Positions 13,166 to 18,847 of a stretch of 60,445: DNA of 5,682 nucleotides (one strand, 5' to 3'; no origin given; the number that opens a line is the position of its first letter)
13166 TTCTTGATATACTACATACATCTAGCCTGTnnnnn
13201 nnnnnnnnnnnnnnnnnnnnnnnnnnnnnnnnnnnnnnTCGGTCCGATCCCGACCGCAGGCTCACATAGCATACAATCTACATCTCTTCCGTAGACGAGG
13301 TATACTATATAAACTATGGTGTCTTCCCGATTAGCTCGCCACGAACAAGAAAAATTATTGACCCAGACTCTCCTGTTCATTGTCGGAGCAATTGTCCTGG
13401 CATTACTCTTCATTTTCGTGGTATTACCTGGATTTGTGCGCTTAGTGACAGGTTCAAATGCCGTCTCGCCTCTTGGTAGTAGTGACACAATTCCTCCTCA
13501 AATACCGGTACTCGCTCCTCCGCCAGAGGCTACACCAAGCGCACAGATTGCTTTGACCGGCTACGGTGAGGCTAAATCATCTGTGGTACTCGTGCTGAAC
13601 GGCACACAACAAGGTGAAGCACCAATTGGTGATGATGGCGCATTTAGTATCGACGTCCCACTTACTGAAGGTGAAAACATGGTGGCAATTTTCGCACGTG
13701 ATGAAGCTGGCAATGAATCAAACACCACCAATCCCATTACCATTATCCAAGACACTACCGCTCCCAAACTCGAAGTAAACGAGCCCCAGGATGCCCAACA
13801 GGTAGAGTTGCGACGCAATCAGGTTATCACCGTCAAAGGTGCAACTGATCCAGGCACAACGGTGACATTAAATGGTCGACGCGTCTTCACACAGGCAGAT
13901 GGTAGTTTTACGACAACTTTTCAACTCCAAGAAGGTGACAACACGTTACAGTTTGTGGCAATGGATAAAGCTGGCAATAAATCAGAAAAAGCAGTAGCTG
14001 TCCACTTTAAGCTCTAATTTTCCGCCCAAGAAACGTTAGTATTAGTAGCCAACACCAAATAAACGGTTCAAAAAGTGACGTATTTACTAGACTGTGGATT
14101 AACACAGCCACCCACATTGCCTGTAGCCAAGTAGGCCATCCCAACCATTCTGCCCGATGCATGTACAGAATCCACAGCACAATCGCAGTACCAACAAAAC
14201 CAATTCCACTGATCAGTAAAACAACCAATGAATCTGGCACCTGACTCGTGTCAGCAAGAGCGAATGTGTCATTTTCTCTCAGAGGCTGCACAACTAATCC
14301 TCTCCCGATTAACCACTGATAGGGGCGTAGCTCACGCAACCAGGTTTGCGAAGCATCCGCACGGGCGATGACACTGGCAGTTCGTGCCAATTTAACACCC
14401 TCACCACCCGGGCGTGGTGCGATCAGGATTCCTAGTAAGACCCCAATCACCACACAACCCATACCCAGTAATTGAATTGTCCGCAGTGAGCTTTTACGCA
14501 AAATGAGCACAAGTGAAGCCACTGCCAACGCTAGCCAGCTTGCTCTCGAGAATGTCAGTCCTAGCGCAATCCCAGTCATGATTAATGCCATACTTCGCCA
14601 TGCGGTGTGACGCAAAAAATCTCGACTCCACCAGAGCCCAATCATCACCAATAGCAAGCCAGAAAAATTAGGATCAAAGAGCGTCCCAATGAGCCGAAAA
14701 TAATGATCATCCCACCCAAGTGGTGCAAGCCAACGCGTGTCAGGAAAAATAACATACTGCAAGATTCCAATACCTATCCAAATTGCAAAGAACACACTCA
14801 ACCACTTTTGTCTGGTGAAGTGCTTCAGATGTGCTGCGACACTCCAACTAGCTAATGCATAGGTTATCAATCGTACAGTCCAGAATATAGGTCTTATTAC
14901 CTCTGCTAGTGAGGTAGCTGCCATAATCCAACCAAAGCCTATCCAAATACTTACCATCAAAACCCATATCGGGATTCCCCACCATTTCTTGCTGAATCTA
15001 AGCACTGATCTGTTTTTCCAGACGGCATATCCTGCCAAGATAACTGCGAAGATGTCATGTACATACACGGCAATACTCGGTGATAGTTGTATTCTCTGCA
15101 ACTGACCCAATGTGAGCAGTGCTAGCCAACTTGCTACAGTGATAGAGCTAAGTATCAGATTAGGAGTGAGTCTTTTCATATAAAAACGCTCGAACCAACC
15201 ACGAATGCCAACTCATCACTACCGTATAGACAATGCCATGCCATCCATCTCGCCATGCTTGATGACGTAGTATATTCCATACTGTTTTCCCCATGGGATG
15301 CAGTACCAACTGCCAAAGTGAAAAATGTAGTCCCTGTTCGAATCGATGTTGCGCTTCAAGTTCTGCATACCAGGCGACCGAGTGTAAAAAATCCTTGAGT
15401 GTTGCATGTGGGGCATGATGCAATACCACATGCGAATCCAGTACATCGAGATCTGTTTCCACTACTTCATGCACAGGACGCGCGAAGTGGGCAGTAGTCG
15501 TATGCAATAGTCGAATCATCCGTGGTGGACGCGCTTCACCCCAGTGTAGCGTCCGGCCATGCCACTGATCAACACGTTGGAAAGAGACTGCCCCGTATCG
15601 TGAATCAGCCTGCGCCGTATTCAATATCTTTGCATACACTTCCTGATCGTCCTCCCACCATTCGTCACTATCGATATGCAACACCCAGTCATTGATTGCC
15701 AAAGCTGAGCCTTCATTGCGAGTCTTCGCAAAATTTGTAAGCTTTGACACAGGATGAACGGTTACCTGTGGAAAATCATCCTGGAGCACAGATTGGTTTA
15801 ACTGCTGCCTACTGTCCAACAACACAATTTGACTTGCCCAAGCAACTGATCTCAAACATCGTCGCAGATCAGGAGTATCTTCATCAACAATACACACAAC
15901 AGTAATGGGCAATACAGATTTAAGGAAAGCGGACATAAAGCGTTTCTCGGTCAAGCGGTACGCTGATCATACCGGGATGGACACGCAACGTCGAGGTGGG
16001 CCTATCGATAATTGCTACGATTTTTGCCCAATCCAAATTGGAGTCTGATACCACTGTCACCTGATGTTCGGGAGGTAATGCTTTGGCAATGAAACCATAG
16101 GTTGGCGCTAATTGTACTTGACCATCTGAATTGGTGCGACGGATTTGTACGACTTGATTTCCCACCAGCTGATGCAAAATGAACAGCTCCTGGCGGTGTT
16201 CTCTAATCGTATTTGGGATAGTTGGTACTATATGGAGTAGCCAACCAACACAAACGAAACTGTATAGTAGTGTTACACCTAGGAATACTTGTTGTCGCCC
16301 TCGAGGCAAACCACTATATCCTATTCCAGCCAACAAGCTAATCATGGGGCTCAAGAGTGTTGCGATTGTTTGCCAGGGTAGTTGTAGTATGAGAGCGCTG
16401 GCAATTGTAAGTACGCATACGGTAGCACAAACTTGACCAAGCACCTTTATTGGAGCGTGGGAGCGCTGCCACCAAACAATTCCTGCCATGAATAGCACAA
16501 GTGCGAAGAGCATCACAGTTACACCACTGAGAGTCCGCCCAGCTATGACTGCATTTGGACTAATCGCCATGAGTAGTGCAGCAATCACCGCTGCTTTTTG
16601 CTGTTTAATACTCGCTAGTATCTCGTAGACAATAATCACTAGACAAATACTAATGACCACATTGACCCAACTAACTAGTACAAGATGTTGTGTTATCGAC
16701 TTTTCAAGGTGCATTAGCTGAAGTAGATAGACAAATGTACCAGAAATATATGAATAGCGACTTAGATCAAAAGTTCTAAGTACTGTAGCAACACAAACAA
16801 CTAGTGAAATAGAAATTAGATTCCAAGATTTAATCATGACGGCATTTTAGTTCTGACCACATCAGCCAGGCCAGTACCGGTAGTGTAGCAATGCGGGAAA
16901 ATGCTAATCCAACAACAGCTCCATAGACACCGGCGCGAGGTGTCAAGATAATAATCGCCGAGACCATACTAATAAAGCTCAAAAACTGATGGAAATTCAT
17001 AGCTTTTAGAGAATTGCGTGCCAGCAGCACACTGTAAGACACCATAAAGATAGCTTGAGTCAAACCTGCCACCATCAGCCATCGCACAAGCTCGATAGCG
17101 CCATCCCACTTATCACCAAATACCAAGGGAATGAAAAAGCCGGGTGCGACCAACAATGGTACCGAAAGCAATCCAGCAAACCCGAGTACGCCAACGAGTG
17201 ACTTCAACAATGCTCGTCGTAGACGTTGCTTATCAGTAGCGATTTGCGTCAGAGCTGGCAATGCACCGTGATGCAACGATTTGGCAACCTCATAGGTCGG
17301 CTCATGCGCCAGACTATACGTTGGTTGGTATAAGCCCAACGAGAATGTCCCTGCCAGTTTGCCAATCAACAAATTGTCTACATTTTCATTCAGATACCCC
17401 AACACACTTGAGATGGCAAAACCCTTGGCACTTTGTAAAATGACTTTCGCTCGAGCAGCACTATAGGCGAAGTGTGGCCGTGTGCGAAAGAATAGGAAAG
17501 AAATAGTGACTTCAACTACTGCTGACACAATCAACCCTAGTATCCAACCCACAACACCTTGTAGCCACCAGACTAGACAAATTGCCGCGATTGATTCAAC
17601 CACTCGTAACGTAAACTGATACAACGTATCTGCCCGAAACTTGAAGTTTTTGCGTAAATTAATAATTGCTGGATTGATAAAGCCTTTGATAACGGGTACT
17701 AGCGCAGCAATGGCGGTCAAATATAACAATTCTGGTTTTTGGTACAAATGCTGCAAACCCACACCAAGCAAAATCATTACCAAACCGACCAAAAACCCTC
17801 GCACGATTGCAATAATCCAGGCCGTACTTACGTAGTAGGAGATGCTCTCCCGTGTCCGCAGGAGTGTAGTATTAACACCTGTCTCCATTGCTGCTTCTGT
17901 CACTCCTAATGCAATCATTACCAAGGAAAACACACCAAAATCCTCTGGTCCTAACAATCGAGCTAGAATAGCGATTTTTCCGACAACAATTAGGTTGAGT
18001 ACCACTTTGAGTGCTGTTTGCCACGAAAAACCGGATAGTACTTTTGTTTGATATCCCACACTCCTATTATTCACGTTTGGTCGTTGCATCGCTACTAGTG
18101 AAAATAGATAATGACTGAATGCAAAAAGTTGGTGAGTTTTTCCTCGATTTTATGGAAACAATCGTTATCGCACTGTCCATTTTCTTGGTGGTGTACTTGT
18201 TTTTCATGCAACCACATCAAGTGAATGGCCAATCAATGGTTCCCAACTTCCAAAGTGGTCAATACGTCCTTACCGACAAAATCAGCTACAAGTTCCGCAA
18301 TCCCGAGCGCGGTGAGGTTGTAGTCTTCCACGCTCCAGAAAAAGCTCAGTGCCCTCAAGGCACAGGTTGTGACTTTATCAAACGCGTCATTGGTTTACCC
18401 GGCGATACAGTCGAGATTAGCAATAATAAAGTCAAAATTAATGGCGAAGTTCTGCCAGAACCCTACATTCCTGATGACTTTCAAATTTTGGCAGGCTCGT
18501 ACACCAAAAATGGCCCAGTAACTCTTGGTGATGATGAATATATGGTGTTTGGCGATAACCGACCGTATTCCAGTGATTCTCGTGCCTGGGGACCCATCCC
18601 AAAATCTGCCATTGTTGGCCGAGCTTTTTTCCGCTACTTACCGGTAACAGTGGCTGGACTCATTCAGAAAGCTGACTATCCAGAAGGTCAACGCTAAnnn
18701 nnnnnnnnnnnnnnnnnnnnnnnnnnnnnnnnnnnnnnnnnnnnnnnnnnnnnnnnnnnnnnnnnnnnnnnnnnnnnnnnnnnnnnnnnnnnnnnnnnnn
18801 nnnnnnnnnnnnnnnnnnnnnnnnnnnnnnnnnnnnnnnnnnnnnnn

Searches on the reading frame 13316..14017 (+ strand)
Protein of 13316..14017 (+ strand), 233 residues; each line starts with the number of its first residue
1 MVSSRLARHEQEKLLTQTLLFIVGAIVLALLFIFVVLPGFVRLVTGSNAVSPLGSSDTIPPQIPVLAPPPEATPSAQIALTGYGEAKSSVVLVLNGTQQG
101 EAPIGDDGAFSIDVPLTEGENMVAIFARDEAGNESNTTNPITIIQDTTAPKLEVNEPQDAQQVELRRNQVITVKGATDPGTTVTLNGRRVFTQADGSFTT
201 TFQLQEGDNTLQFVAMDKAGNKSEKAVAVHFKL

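Call 17: search_protein_families(library=pfam, proteins=[window:13316-14017:+], max_evalue=0.0001)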
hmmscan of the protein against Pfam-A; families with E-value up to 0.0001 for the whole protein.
window:13316-14017:+ (233 aa): 4 families
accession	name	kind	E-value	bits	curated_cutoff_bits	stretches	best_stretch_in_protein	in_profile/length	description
PF09136.16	Glucodextran_B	-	4.2e-24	84.7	27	2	150-231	1-81/83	Glucodextranase, domain B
PF17936.7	Big_6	-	2.4e-16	60.1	27.6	2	78-139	15-78/83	Bacterial Ig domain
PF19077.6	Big_13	-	1.3e-11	45.3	27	0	77-144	28-99/102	Bacterial Ig-like domain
PF12733.13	Cadherin-like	-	1.4e-07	32.3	24.2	0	168-223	36-79/89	Cadherin-like beta sandwich domain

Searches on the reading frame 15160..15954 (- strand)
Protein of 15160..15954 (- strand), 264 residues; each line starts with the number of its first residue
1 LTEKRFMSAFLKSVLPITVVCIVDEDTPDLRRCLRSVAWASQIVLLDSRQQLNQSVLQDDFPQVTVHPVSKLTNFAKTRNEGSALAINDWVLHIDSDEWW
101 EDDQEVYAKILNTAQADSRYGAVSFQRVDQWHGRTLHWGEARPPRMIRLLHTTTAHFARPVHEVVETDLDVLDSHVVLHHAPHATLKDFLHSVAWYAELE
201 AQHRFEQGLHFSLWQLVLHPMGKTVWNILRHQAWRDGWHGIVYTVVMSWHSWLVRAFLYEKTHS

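Call 17: search_protein_families(library=pfam, proteins=[window:15160-15954:-], max_evalue=0.0001)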
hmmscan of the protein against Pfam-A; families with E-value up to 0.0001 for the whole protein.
window:15160-15954:- (264 aa): 1 family
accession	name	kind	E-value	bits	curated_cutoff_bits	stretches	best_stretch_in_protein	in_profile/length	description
PF00535.33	Glycos_transf_2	-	4e-06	27.3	23.3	1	19-142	3-131/168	Glycosyl transferase family 2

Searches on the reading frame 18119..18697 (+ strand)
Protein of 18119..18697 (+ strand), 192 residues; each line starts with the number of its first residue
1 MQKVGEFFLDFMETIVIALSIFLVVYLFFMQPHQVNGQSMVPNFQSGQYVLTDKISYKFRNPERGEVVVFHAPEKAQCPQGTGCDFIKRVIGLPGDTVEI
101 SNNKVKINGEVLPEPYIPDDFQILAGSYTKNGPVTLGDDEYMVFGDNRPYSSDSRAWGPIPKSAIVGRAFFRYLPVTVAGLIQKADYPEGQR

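Call 18: search_protein_families(library=pfam, proteins=[window:18119-18697:+], max_evalue=0.0001)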
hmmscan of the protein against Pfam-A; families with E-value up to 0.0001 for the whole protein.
window:18119-18697:+ (192 aa): 1 family
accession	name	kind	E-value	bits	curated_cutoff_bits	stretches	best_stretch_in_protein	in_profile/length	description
PF10502.14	Peptidase_S26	-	7.9e-48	163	22.9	1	10-173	3-167/168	Signal peptidase, peptidase S26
